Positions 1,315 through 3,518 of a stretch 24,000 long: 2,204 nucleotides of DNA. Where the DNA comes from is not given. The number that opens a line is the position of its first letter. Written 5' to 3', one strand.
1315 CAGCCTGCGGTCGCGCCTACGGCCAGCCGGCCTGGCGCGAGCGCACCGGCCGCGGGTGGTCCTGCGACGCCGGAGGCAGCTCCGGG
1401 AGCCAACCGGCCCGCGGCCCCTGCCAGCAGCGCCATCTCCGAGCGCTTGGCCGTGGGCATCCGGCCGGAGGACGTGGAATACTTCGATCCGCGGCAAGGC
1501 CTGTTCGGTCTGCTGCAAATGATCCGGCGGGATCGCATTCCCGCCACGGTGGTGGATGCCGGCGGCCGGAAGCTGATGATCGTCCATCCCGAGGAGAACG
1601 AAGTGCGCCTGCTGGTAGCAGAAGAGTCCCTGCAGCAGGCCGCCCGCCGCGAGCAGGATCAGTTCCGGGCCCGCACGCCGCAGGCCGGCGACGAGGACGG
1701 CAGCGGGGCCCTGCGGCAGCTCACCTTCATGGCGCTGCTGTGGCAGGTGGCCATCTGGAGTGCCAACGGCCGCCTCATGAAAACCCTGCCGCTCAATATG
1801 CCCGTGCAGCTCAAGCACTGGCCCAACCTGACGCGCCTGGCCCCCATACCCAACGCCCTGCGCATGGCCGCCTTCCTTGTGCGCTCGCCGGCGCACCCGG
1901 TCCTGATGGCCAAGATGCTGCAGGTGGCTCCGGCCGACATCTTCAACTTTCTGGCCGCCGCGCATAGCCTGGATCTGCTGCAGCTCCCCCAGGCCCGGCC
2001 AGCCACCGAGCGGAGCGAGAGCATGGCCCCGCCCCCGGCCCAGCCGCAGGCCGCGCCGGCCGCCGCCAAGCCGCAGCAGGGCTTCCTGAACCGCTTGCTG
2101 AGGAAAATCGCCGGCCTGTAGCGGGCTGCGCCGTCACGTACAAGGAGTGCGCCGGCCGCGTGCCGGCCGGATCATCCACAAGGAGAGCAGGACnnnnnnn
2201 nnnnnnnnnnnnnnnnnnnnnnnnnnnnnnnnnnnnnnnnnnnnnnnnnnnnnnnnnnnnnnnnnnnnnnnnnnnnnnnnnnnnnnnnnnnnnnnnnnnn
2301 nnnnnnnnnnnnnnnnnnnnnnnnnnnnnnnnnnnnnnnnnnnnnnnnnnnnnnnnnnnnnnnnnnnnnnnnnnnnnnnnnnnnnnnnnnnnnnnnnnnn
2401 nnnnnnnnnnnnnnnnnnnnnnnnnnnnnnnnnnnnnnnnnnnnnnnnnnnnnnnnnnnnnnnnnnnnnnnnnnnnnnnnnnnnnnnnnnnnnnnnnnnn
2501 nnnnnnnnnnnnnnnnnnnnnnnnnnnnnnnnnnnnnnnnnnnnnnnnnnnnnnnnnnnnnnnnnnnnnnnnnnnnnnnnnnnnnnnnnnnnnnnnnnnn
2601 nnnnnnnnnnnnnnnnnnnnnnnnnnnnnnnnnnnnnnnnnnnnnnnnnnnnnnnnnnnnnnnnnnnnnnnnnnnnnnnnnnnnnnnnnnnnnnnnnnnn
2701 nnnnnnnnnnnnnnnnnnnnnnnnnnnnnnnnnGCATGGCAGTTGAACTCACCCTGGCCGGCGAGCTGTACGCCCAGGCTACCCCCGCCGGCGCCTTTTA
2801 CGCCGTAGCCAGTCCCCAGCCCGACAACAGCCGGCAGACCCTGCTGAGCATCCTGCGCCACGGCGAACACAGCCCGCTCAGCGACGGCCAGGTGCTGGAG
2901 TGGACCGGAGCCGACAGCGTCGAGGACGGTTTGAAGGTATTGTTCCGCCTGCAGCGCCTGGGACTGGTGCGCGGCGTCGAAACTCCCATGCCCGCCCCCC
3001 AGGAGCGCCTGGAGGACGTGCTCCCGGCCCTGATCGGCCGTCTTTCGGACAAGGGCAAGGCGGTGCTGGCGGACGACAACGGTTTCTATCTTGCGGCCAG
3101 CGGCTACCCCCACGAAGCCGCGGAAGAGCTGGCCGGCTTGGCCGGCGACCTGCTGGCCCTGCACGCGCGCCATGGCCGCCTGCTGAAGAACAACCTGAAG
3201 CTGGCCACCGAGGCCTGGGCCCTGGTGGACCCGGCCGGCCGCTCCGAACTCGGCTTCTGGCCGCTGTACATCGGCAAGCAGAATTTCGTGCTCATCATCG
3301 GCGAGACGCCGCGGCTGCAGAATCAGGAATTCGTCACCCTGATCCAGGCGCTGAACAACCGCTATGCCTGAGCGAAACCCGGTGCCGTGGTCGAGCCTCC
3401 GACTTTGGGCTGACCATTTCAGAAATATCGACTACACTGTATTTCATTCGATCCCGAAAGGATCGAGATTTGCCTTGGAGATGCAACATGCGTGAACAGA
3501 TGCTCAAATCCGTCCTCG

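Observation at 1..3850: Kinase-less small-GTPase / double-Roadblock module flanked by TPR-like and receiver-like proteins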

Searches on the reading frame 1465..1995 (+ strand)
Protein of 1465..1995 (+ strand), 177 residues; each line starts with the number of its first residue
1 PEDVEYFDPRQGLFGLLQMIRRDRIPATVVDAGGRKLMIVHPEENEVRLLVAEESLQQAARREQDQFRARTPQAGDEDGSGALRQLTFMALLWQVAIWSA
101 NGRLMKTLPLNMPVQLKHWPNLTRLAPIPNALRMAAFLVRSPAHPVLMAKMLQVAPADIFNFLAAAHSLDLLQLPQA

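Call 57: search_protein_families(library=pfam, alignment_id=A3, max_evalue=10)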
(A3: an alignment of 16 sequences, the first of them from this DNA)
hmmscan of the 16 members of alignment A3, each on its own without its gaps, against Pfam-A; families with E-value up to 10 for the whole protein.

A. member 1, seq(177 aa): 0 families

B. families by the number of members that match (of 16 scanned): 4 families
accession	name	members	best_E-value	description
PF14175.11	YaaC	1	0.053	YaaC-like Protein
PF00780.28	CNH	1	0.055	CNH domain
PF04606.18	Ogr_Delta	1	0.096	Ogr/Delta-like zinc finger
PF09550.16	Phage_TAC_6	1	0.13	Phage tail assembly chaperone protein, TAC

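Call 59: search_solved_structures(query=A3, max_evalue=10)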
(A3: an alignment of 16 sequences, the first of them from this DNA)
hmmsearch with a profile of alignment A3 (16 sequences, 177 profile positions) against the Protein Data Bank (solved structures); distinct sequences matched with E-value up to 10: 2.
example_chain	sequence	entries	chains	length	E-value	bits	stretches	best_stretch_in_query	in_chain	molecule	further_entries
8oix_D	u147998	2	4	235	0.077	16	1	2-71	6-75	Proteasome subunit alpha type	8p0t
9mvt_AP1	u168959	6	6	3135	1.4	12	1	5-78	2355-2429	Gametocyte surface protein P230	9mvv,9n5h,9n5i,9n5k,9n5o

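Call 68: search_protein_representatives(alignment_id=A5)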
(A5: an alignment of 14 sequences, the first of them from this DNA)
Query: 14 sequences, 176 profile positions. Proteins with E-value up to 0.001 (for the whole library): 1687; up to 1e-10: 1153; up to 1e-30: 61. The best 150 are listed.
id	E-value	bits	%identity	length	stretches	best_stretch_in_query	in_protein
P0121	2.1e-69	249.3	-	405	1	1-175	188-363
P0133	6.4e-64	231.4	-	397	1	1-175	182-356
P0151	3.0e-63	229.2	-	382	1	1-174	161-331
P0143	4.2e-63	228.8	-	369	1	1-175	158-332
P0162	8.0e-63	227.9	-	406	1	3-175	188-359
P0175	1.2e-62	227.2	-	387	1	1-175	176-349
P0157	1.8e-62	226.7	-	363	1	1-174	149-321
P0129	6.9e-62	224.8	-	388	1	1-174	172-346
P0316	2.7e-60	219.6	-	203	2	85-174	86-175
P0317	3.9e-60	219.1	-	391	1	1-175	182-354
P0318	2.3e-59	216.6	-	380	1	1-175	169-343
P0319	6.7e-59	215.1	-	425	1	1-174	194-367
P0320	5.0e-58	212.2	-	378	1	2-173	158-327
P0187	1.1e-57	211.1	-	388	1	3-173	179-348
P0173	1.2e-57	211.0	-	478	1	4-175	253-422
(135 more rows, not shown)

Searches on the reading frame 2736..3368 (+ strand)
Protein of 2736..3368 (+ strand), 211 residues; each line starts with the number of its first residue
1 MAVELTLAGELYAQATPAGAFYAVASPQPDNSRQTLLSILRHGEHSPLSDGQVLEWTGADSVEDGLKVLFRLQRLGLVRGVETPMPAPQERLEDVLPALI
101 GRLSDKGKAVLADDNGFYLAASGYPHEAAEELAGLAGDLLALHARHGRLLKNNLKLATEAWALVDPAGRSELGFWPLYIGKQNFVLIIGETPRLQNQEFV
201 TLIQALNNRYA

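Call 4: search_protein_families(library=pfam, proteins=[window:2736-3368:+], max_evalue=1)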
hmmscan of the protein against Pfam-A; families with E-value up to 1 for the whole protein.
window:2736-3368:+ (211 aa): 1 family
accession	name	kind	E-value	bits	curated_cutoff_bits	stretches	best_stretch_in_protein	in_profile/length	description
PF03259.23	Robl_LC7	-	0.0038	17.4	23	1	108-153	17-62/91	Roadblock/LC7 domain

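Call 5: search_protein_families(library=ncbifam, proteins=[window:2736-3368:+], max_evalue=1)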
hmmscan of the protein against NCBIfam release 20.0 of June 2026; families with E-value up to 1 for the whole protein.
window:2736-3368:+ (211 aa): 0 families

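Call 14: find_related_loci(query=window:2736-3368:+, collection=genome_contigs, flank=8000)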
Query window:2736-3368:+ (211 aa) in genome_contigs; peptide patterns used: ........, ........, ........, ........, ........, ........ (x = any residue, [..] = any of these).
202 stretches matched a pattern; 7 encode a relative of the query (tblastn E <= 1e-3); 7 distinct loci.
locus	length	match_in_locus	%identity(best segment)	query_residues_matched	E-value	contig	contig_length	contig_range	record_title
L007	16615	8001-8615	45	6-210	1e-57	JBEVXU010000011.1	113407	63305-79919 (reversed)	MAG: Sedimenticola sp. isolate 1_2 TCF2 c_000000000015, whole genome shotgun sequence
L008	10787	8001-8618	45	6-211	2e-55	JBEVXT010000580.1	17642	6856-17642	MAG: Sedimenticola sp. isolate 1_1 TCF1 c_000000000162, whole genome shotgun sequence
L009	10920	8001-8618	44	4-210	2e-49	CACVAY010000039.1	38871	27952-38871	MAG: uncultured Thiotrichaceae bacterium isolate HLG_WM_MAG_07 genome assembly, contig: NODE_174_length_38871_cov_53.158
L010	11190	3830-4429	43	10-210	3e-48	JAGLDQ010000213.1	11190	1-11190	MAG: Cocleimonas sp. isolate SW_4_39 ROV167.bin.39.fa_213, whole genome shotgun sequence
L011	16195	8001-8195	32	67-131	1e-5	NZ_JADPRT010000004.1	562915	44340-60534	Streptacidiphilus fuscans strain NEAU-YB345 Scaffold4, whole genome shotgun sequence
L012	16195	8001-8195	32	67-131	2e-5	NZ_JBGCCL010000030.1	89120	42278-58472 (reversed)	Streptacidiphilus sp. MAP5-3 Ga0571985_30, whole genome shotgun sequence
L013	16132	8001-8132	43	106-144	5e-5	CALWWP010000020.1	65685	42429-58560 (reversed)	MAG: uncultured Oscillospiraceae bacterium isolate E11__bin101 genome assembly, contig: E11__k127_1079020, whole genome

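Call 32: find_homologous_proteins(query=window:2736-3368:+, max_evalue=0.001)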
Query window:2736-3368:+ (211 aa): 410 proteins with E <= 0.001 among 1562 candidates; the best 120 are listed.
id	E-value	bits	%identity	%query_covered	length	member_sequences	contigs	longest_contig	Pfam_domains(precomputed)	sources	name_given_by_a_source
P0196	1.7e-133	461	100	100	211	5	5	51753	-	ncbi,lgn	ncbi:MAG: roadblock/LC7 domain-containing protein [Pseudomonadota bacterium]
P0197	3.9e-110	384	80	100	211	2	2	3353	-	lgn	-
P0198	1.9e-105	369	77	100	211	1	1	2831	-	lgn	-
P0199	3.7e-105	368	76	100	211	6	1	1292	-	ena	-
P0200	7.3e-105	367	76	100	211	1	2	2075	-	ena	-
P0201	2.7e-94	333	70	100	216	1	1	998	PF03259.24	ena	-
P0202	1.1e-91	324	70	100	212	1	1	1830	-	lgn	-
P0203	3.3e-90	319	68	100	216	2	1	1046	-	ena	-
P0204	1.1e-79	285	64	100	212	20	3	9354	-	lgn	-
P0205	9.9e-79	282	62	100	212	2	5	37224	-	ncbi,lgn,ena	-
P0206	9.0e-77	275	60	100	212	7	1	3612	-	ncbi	ncbi:MAG: roadblock/LC7 domain-containing protein [Acidithiobacillus sp.]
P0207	1.8e-76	274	58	100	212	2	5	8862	-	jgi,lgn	jgi:hypothetical protein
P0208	2.0e-76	274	60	100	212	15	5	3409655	-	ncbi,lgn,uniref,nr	ncbi:conserved protein of unknown function [Acidithiobacillus ferrivorans]|uniref:Roadblock/LC7 doma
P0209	3.2e-76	274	59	100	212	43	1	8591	-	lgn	-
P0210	4.3e-76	273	60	100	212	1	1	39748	-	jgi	-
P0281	8.4e-54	200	48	95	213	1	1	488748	-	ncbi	ncbi:MAG: hypothetical protein U1F11_01005 [Steroidobacteraceae bacterium]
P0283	2.0e-53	199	47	98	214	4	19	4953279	-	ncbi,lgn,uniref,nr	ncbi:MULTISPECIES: hypothetical protein [Methylomonas]|uniref:Uncharacterized protein n=1 Tax=Methyl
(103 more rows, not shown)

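Call 39: search_solved_structures(query=A1, max_evalue=1)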
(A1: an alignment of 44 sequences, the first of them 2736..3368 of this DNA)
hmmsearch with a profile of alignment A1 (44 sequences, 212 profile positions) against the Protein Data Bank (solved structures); distinct sequences matched with E-value up to 1: 2.
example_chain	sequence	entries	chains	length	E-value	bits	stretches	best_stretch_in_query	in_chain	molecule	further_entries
3leq_A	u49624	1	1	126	0.0023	21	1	90-144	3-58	uncharacterized protein cvnB5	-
2dkl_A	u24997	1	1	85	0.76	12.8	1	121-170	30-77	Trinucleotide Repeat Containing 6C Protein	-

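Call 45: predict_structure(alignment_id=A1)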
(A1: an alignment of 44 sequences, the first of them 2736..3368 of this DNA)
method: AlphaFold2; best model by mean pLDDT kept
length: 211 residues; sequences in the alignment: 44
mean_pLDDT: 92.6   pTM: 0.87
mean pLDDT of the five models: 92.6, 92.5, 91.3, 91.0, 89.7
residues with pLDDT >= 90: 167; 70-90: 42; 50-70: 1; < 50: 1
segments of 3 or more residues with pLDDT < 50: none
pLDDT, mean of each block of 10 residues (from residue 1): 79 96 92 95 93 95 95 96 85 92 96 95 97 96 90 87 90 95 95 94 93 84
secondary structure, 60 per line:
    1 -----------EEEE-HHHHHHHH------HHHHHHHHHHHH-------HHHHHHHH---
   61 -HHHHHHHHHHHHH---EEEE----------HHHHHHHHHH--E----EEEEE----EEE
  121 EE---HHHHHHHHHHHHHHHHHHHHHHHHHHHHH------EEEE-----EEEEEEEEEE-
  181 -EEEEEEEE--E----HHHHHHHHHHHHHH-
elements in order: E12-15 H17-24 H31-42 H50-57 H62-74 E78-81 H92-101 E109-113 E118-122 H126-154 E161-164 E170-179 E182-189 H197-210

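Call 49: fold_search(model_id=the predicted structure, library=pdb)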
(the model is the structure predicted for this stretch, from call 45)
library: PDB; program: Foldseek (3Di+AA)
matches with E <= 10: 726; with E <= 0.001: 22
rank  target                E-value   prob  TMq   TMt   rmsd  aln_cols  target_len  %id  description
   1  3kye_C                1.6e-04  1.00  0.36  0.56   5.3       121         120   16  Crystal Structure of Roadblock/LC7 Domain from Streptomyces avermitilis (released 2009-12-22)
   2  6hjm_R                2.3e-04  1.00  0.32  0.49   6.8       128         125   16  Myxococcus xanthus MglB (released 2019-12-04)
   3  6hjm_S                2.3e-04  1.00  0.34  0.50   7.2       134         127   16  Myxococcus xanthus MglB (released 2019-12-04)
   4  6hjm_O                2.5e-04  1.00  0.32  0.50   5.7       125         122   16  Myxococcus xanthus MglB (released 2019-12-04)
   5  6hjm_P                2.5e-04  1.00  0.32  0.46   7.9       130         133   16  Myxococcus xanthus MglB (released 2019-12-04)
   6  6hjm_J                2.8e-04  1.00  0.33  0.50   6.4       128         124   16  Myxococcus xanthus MglB (released 2019-12-04)
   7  6hjm_F                2.8e-04  1.00  0.32  0.49   6.5       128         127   16  Myxococcus xanthus MglB (released 2019-12-04)
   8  3kye_A                3.4e-04  1.00  0.41  0.64   3.9       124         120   15  Crystal Structure of Roadblock/LC7 Domain from Streptomyces avermitilis (released 2009-12-22)
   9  6hjm_B                3.4e-04  1.00  0.33  0.50   5.8       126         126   17  Myxococcus xanthus MglB (released 2019-12-04)
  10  6b9x_B                3.8e-04  1.00  0.38  0.57   5.2       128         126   17  Crystal structure of Ragulator (released 2017-11-08)
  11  6hjm_Q                3.8e-04  1.00  0.35  0.52   6.0       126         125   14  Myxococcus xanthus MglB (released 2019-12-04)
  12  6h5b_B                4.2e-04  1.00  0.33  0.50   6.0       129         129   15  Myxococcus xanthus MglA in complex with its GAP MglB and GTPgammaS (released 2019-11-27)
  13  7f8m_B                5.3e-04  1.00  0.33  0.52   5.6       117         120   14  Roadblock from Thorarchaeota SMTZ1-45 (released 2022-07-13)
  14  6hjm_H                6.0e-04  1.00  0.32  0.49   5.7       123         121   16  Myxococcus xanthus MglB (released 2019-12-04)
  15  1veu_B                6.3e-04  1.00  0.36  0.55   5.6       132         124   15  Crystal structure of the p14/MP1 complex at 2.15 A resolution (released 2004-08-03)
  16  6hjm_C                7.1e-04  1.00  0.33  0.49   6.4       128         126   16  Myxococcus xanthus MglB (released 2019-12-04)
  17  3kye_B                8.0e-04  1.00  0.40  0.63   4.0       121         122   16  Crystal Structure of Roadblock/LC7 Domain from Streptomyces avermitilis (released 2009-12-22)
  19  6hjm_A                8.4e-04  1.00  0.32  0.48   6.4       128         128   16  Myxococcus xanthus MglB (released 2019-12-04)
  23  6hjm_K                1.0e-03  1.00  0.34  0.53   5.3       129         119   16  Myxococcus xanthus MglB (released 2019-12-04)
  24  6hjm_D                1.1e-03  1.00  0.31  0.49   5.7       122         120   16  Myxococcus xanthus MglB (released 2019-12-04)
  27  6hjm_E                1.3e-03  1.00  0.31  0.47   5.6       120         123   17  Myxococcus xanthus MglB (released 2019-12-04)
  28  6h5b_C                1.4e-03  1.00  0.32  0.48   6.3       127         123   17  Myxococcus xanthus MglA in complex with its GAP MglB and GTPgammaS (released 2019-11-27)
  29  6hjm_L                1.5e-03  1.00  0.32  0.48   6.4       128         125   16  Myxococcus xanthus MglB (released 2019-12-04)
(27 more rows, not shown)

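Call 84: search_protein_families(library=padloc, proteins=[window:2736-3368:+], max_evalue=0.01)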
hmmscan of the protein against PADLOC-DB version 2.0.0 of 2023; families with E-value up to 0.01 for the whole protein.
window:2736-3368:+ (211 aa): 0 families

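Call 94: find_encoding_contigs(protein=P0283, flank=8000, max_places=1)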
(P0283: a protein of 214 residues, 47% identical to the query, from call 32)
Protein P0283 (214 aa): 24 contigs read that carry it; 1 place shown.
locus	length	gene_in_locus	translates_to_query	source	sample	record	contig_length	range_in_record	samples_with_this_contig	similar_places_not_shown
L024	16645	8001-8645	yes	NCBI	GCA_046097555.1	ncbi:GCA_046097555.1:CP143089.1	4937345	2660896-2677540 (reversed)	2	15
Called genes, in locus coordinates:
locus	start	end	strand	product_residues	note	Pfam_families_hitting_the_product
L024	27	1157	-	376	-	-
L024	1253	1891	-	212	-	PF01292:Ni_hydr_CYTB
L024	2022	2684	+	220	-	PF00072:Response_reg, PF00486:Trans_reg_C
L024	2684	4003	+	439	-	PF26769:HAMP_PhoQ, PF02518:HATPase_c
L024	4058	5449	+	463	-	PF00206:Lyase_1, PF14698:ASL_C2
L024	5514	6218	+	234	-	-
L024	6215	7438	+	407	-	-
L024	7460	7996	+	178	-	PF00071:Ras (faint), PF03029:ATP_bind_1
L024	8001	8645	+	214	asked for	-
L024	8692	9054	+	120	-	PF03259:Robl_LC7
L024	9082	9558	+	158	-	PF00989:PAS, PF08448:PAS_4 (weak), PF13426:PAS_9, PF08447:PAS_3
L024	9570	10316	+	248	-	PF12974:Phosphonate-bd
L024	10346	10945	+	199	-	PF00300:His_Phos_1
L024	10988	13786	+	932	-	PF12633:Adenyl_cycl_N, PF01295:Adenylate_cycl, PF26690:Adenylate_cycl_3rd, PF26691:Adenylate_cycl_4th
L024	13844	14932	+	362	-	PF28292:DUF8379 (weak), PF26745:SPM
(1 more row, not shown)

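Call 95: find_encoding_contigs(protein=P0281, flank=8000, max_places=1)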
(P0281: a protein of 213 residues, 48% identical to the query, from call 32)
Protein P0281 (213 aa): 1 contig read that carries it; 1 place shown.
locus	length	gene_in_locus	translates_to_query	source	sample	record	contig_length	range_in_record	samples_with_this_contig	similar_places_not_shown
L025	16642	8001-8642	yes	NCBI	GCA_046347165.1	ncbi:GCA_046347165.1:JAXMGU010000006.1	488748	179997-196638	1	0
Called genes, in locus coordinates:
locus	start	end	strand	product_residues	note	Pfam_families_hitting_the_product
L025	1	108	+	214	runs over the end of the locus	PF02630:SCO1-SenC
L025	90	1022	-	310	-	PF11776:RcnB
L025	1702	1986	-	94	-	PF05016:ParE_toxin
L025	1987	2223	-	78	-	PF01402:RHH_1 (weak)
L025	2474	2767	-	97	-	-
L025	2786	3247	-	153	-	PF10130:PIN_2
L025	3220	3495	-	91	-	-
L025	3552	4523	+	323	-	PF02899:Phage_int_SAM_1, PF13495:Phage_int_SAM_4, PF00589:Phage_integrase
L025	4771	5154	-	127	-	-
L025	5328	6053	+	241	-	-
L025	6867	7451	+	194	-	-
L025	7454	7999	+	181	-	PF03029:ATP_bind_1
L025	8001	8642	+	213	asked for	-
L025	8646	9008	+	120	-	PF03259:Robl_LC7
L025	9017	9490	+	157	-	PF08448:PAS_4 (faint), PF00989:PAS, PF13426:PAS_9, PF08447:PAS_3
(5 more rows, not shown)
